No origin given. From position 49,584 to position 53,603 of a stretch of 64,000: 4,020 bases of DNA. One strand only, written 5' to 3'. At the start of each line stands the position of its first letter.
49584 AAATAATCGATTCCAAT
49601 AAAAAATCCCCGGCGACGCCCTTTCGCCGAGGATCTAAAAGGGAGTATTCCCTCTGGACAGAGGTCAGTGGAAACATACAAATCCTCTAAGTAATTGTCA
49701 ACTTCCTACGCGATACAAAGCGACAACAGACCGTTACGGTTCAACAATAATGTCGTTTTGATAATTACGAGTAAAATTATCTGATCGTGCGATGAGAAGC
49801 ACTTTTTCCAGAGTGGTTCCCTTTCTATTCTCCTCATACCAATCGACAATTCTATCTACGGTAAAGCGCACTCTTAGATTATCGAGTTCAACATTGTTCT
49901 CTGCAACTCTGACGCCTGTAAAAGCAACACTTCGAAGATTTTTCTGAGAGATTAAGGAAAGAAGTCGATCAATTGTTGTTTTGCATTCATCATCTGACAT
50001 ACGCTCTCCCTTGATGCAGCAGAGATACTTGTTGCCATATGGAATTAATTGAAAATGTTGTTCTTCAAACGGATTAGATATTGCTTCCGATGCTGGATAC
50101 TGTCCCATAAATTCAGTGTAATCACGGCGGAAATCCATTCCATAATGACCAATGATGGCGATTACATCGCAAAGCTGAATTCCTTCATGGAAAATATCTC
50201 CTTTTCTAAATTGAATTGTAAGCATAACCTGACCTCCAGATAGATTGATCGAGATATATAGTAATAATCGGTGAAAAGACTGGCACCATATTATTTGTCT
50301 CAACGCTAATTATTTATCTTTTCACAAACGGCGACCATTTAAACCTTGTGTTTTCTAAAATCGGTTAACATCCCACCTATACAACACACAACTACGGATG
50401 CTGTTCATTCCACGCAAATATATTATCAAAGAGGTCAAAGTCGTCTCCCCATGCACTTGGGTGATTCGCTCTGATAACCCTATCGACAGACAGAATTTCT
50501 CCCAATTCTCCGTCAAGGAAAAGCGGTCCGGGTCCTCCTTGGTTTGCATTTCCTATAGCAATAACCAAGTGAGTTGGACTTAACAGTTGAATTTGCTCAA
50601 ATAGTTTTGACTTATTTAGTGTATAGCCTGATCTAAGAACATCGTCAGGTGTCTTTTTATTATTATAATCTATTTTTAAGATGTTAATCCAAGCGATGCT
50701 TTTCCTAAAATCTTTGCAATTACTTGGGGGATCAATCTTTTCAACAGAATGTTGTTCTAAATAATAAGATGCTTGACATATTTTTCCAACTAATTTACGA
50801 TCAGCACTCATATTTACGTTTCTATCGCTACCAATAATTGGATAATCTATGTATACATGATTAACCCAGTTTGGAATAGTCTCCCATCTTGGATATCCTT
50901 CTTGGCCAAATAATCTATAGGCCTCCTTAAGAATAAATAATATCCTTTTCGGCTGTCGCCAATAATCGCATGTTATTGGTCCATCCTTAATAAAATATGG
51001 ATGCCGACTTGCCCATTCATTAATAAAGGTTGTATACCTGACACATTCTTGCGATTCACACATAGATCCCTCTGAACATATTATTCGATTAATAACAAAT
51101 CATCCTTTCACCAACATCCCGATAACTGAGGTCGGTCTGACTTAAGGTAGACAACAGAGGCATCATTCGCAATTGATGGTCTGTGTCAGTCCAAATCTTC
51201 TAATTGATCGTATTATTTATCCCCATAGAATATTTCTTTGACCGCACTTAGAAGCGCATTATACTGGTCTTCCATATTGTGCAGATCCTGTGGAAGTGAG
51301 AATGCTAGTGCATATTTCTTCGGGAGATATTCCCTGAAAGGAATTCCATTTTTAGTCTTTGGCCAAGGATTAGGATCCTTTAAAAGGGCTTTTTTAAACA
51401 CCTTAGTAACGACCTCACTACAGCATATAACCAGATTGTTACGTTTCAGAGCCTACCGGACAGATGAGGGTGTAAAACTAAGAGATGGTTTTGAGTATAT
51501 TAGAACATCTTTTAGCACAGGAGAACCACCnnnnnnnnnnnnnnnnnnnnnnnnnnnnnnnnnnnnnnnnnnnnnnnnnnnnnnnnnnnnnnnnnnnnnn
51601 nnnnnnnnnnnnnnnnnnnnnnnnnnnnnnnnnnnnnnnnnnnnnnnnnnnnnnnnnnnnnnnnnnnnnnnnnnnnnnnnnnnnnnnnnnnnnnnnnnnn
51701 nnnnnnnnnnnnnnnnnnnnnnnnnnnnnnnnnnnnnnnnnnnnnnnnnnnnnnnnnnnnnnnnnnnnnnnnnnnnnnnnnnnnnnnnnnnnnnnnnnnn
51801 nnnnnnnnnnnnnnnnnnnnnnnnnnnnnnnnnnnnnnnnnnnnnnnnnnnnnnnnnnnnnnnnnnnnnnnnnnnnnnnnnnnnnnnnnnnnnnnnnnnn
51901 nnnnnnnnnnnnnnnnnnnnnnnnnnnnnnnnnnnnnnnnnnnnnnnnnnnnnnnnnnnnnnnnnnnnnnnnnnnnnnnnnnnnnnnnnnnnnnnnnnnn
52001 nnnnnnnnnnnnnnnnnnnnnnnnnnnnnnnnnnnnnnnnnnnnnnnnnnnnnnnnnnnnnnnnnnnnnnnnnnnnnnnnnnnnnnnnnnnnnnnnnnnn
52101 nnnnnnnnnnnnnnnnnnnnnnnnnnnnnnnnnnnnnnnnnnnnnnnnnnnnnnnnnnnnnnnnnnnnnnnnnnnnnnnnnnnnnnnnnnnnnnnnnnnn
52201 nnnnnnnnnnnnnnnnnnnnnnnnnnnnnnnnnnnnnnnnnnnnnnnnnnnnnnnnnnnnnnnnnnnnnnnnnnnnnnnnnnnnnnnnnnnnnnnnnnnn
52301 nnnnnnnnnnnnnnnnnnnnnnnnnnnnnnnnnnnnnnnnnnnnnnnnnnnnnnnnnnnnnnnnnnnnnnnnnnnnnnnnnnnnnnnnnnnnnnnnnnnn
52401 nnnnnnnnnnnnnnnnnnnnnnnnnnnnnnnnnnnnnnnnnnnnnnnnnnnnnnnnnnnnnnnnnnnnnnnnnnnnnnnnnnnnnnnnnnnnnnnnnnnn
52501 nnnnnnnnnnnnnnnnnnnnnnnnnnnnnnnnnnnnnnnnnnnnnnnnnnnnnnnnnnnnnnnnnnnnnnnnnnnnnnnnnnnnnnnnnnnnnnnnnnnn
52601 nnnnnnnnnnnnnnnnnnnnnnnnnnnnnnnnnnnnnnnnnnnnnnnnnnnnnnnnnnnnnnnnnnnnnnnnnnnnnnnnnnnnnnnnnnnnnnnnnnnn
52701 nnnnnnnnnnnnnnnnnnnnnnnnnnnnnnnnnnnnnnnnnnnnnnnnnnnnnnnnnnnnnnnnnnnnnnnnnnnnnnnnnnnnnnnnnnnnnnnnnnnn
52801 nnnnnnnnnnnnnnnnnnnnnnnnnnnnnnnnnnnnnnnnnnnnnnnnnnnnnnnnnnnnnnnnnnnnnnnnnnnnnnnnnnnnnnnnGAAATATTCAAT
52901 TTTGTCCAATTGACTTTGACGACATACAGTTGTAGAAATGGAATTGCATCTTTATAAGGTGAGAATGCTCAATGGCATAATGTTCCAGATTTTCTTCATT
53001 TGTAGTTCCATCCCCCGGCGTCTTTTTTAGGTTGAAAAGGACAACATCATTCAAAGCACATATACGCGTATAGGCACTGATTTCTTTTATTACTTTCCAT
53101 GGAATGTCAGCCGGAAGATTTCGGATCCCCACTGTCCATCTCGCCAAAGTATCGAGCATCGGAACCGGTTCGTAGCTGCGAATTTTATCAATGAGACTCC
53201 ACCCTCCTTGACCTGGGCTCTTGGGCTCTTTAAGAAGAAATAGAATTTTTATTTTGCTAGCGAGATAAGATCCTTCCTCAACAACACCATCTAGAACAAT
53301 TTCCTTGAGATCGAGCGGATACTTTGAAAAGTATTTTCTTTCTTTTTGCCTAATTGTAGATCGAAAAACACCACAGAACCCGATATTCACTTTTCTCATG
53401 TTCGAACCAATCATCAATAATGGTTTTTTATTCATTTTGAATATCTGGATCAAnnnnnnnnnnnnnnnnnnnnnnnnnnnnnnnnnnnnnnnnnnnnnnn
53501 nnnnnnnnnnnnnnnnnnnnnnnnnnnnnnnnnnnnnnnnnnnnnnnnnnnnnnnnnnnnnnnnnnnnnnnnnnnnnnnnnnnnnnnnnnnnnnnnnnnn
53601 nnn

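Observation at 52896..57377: WYL-regulator-led operon: UDG-fold-like protein, AAA+ ATPase, P-loop-less RecA/KaiC-like protein, second UDG-fold-like protein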

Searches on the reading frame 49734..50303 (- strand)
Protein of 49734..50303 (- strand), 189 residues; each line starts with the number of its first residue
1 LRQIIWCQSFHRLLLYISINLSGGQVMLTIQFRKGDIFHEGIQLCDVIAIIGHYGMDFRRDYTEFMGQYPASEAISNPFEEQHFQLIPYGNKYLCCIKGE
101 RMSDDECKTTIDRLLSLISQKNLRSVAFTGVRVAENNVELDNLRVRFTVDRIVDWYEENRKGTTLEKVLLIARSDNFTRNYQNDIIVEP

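Call 3: search_protein_families(library=pfam, proteins=[window:49734-50303:-], max_evalue=0.1)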
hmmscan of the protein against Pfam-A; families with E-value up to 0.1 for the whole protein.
window:49734-50303:- (189 aa): 1 family
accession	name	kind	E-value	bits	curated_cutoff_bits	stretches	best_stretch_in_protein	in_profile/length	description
PF24148.1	ApeC_platyh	-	0.085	13.2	27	0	87-150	58-118/182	ApeC, platyhelminthes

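Call 4: search_protein_families(library=padloc, proteins=[window:49734-50303:-], max_evalue=0.1)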
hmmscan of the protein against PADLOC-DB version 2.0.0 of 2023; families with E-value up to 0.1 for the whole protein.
window:49734-50303:- (189 aa): 0 families

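Call 5: search_protein_families(library=ncbifam, proteins=[window:49734-50303:-], max_evalue=0.1)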
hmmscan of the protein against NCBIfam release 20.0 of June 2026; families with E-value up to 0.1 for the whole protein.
window:49734-50303:- (189 aa): 0 families

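Call 6: search_protein_families(library=phrogs, proteins=[window:49734-50303:-], max_evalue=0.1)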
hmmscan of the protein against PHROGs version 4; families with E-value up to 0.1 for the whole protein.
window:49734-50303:- (189 aa): 0 families

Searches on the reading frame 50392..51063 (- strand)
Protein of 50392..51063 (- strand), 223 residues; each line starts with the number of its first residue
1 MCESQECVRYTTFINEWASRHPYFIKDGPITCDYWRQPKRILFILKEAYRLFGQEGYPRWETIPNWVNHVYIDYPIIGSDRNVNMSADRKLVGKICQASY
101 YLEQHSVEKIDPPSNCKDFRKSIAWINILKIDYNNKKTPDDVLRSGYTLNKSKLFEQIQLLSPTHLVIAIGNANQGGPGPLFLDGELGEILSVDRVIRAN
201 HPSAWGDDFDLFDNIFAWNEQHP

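Call 3: search_protein_families(library=pfam, proteins=[window:50392-51063:-], max_evalue=0.1)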
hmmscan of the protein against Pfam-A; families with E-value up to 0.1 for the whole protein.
window:50392-51063:- (223 aa): 0 families

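Call 4: search_protein_families(library=padloc, proteins=[window:50392-51063:-], max_evalue=0.1)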
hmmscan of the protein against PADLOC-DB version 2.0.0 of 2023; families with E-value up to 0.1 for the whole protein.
window:50392-51063:- (223 aa): 0 families

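Call 5: search_protein_families(library=ncbifam, proteins=[window:50392-51063:-], max_evalue=0.1)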
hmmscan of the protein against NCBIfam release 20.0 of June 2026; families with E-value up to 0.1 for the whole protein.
window:50392-51063:- (223 aa): 1 family
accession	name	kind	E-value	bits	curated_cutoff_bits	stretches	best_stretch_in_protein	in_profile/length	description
NF007541.0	PRK10154.1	equivalog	0.006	16.6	221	1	65-154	37-125/134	DUF2541 family protein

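Call 6: search_protein_families(library=phrogs, proteins=[window:50392-51063:-], max_evalue=0.1)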
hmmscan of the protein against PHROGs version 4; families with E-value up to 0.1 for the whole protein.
window:50392-51063:- (223 aa): 0 families

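Call 97: search_solved_structures(query=window:50392-51063:-, max_evalue=10)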
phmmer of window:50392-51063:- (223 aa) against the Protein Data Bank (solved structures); distinct sequences matched with E-value up to 10: 0.

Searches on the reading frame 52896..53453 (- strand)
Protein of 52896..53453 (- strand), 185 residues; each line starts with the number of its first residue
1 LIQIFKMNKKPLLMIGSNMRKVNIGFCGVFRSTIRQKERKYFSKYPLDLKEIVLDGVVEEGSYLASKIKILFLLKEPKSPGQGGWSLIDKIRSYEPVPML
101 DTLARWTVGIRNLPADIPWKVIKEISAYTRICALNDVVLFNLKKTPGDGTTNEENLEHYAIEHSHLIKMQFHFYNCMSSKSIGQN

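Call 3: search_protein_families(library=pfam, proteins=[window:52896-53453:-], max_evalue=0.1)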
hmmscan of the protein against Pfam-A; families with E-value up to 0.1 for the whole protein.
window:52896-53453:- (185 aa): 0 families

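Call 4: search_protein_families(library=padloc, proteins=[window:52896-53453:-], max_evalue=0.1)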
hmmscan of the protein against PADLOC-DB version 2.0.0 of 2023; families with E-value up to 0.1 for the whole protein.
window:52896-53453:- (185 aa): 0 families

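Call 5: search_protein_families(library=ncbifam, proteins=[window:52896-53453:-], max_evalue=0.1)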
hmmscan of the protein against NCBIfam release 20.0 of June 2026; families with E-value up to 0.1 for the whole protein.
window:52896-53453:- (185 aa): 0 families

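Call 6: search_protein_families(library=phrogs, proteins=[window:52896-53453:-], max_evalue=0.1)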
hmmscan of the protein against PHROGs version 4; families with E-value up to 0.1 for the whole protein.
window:52896-53453:- (185 aa): 1 family
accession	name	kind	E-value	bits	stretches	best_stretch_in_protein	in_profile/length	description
phrog_10840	-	unknown function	0.031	15.2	0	14-44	44-74/223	-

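Call 98: search_solved_structures(query=window:52896-53453:-, max_evalue=10)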
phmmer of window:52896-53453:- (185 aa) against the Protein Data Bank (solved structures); distinct sequences matched with E-value up to 10: 2.
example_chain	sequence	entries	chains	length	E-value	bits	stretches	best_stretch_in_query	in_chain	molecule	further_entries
6ie0_A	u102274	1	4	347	0.34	13.9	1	20-65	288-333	(R,R)-butanediol dehydrogenase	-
2mzs_A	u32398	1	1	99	0.64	13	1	109-172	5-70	Protein HRB1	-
